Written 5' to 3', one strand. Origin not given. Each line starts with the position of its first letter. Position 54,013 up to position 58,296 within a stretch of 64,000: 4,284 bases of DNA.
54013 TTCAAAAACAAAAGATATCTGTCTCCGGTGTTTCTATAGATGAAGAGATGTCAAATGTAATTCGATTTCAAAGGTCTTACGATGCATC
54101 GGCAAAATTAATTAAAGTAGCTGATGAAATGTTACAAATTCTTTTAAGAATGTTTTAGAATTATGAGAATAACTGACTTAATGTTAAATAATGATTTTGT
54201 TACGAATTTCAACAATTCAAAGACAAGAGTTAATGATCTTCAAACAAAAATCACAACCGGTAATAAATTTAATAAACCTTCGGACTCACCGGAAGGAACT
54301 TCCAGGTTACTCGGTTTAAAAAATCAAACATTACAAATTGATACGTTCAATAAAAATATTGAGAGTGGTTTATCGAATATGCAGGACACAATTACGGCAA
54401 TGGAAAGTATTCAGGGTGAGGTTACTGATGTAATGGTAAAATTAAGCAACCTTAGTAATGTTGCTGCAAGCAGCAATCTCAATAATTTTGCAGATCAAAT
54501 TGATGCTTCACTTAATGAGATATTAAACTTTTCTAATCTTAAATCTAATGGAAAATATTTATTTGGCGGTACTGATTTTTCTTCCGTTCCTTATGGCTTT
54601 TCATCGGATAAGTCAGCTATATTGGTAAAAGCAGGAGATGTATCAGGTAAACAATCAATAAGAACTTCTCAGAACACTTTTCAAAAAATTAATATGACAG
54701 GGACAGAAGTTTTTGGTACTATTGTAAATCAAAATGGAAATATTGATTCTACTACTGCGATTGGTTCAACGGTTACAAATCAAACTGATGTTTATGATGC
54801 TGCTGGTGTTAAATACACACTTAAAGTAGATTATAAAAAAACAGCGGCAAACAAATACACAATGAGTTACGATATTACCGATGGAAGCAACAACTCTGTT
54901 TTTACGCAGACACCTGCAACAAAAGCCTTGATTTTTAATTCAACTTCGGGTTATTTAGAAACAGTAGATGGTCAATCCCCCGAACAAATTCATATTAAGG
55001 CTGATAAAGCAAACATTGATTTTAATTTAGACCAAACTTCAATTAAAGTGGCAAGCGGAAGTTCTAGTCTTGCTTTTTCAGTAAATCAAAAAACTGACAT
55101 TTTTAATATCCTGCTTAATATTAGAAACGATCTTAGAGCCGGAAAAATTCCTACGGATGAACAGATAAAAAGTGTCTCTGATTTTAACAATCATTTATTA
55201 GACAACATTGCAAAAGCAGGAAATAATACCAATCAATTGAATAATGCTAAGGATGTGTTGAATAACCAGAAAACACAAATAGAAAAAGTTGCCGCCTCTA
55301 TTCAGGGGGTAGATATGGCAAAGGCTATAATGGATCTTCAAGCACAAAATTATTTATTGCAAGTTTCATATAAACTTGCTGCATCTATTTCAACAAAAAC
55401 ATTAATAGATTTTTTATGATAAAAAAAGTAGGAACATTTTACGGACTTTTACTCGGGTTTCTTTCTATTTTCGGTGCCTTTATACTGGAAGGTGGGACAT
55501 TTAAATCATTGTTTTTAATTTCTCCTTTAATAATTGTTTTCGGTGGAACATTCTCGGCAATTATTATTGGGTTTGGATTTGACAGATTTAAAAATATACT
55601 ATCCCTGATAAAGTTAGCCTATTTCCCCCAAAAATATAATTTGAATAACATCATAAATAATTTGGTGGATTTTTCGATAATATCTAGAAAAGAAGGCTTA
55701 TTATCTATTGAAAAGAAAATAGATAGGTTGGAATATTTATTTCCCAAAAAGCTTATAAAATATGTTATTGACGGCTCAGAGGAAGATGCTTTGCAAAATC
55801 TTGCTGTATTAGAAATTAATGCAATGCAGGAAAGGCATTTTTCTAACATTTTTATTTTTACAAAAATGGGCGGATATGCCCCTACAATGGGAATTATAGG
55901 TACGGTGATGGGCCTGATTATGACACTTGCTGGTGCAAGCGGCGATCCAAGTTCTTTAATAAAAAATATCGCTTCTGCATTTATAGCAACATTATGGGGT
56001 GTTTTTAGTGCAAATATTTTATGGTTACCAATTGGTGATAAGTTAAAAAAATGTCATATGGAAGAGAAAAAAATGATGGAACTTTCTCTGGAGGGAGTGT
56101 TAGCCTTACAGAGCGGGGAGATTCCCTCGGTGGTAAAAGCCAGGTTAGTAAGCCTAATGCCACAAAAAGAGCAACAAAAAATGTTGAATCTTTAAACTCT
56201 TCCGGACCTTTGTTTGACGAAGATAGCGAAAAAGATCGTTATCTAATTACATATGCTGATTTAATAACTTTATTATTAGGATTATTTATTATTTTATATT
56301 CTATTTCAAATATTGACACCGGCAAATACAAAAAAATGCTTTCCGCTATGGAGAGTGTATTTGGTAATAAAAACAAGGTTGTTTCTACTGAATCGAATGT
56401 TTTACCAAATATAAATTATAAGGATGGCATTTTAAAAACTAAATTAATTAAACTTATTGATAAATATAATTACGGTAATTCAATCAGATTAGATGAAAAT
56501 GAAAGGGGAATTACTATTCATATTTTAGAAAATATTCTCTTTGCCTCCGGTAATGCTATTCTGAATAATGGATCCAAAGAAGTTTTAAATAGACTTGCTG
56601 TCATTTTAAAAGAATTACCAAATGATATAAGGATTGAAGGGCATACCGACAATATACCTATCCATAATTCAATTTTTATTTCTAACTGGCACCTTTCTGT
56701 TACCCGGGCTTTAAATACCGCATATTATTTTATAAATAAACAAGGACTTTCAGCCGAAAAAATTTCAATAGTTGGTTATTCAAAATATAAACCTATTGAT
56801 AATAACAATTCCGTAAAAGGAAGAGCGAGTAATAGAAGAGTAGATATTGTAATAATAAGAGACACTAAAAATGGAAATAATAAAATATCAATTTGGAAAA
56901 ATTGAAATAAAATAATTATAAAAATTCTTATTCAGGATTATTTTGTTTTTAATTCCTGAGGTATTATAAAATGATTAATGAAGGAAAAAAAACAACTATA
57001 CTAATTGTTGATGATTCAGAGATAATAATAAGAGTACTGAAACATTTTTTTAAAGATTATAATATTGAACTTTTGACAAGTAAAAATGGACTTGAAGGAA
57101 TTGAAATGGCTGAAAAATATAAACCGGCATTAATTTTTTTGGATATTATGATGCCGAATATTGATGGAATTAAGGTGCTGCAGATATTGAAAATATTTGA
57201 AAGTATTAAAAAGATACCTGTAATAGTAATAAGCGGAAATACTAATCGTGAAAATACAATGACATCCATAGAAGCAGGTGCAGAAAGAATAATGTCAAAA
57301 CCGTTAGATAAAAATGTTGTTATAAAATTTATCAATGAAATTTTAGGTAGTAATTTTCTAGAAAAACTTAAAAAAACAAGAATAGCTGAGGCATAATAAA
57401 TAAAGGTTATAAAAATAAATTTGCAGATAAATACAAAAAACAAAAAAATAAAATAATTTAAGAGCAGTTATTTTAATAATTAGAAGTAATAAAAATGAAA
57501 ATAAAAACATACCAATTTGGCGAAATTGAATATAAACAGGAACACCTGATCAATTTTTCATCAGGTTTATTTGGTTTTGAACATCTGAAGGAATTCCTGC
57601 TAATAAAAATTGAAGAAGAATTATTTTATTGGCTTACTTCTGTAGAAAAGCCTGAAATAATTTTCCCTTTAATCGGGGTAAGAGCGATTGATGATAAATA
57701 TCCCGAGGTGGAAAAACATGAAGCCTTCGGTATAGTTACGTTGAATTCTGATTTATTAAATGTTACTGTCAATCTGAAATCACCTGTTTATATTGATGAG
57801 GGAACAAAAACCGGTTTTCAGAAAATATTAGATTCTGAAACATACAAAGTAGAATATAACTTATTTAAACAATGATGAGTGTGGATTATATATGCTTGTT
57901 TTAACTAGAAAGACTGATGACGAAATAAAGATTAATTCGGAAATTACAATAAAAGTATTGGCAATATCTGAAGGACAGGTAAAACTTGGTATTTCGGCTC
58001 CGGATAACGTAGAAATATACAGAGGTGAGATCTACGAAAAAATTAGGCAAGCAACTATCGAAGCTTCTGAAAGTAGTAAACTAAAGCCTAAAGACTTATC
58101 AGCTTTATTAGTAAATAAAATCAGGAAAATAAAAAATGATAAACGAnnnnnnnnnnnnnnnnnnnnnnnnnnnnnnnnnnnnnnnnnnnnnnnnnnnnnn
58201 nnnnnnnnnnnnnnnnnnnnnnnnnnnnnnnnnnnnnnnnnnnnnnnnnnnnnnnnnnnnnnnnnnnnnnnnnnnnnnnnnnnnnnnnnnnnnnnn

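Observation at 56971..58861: fliW-csrA bracketed by paralogous receiver genes, one fused to Hpt and overlapping csrA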

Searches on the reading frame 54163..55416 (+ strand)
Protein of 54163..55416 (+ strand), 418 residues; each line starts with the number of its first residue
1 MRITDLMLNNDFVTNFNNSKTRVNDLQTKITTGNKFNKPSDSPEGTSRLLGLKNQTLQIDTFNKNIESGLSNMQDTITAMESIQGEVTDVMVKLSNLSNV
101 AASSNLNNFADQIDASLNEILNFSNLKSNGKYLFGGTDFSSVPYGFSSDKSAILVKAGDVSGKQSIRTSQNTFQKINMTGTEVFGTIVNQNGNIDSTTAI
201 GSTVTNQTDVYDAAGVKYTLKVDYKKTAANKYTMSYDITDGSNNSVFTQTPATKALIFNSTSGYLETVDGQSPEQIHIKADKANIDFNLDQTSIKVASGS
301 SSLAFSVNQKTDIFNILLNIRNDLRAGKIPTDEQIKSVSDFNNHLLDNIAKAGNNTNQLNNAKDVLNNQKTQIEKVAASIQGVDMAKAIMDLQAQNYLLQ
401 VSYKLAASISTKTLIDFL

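Call 24: search_protein_families(library=pfam, proteins=[window:54163-55416:+], max_evalue=0.001)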
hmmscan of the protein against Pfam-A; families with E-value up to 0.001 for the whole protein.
window:54163-55416:+ (418 aa): 3 families
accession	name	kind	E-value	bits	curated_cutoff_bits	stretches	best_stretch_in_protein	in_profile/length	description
PF00669.25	Flagellin_N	-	4e-09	37.1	26.6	1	6-137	4-137/139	Bacterial flagellin N-terminal helical region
PF00700.27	Flagellin_C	-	3.2e-07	31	23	1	337-418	3-86/86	Bacterial flagellin C-terminal helical region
PF07559.19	FlgE_D2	-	2.2e-05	25.4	22.7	1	193-304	11-117/142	Flagellar basal body protein FlaE D2 domain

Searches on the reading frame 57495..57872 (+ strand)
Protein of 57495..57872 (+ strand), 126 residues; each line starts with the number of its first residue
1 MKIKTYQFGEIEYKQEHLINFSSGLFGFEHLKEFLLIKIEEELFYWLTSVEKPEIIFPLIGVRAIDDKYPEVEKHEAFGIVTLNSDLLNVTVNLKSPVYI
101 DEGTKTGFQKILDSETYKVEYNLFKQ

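Call 4: search_protein_families(library=pfam, proteins=[window:57495-57872:+], max_evalue=0.01)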
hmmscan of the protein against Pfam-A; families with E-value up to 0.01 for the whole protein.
window:57495-57872:+ (126 aa): 1 family
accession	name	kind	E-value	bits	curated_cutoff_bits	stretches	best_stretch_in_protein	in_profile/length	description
PF02623.20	FliW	-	2.8e-21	76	25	1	19-123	1-122/122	FliW protein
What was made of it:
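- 57495..57875 (+): fliW (126 aa). Pfam FliW, 76 bits, call 4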

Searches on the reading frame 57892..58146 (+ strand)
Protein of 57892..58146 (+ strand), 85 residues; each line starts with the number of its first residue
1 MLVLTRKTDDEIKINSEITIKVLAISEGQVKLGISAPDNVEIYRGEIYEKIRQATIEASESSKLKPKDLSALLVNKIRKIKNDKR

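Call 4: search_protein_families(library=pfam, proteins=[window:57892-58146:+], max_evalue=0.01)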
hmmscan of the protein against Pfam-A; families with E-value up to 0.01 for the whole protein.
window:57892-58146:+ (85 aa): 1 family
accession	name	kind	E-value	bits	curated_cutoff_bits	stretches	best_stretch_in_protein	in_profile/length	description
PF02599.21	CsrA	-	8.2e-23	80.6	27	1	1-52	1-52/53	Global regulator protein family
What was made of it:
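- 57892..58149 (+): csrA (85 aa). Pfam CsrA, 80.6 bits, call 4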
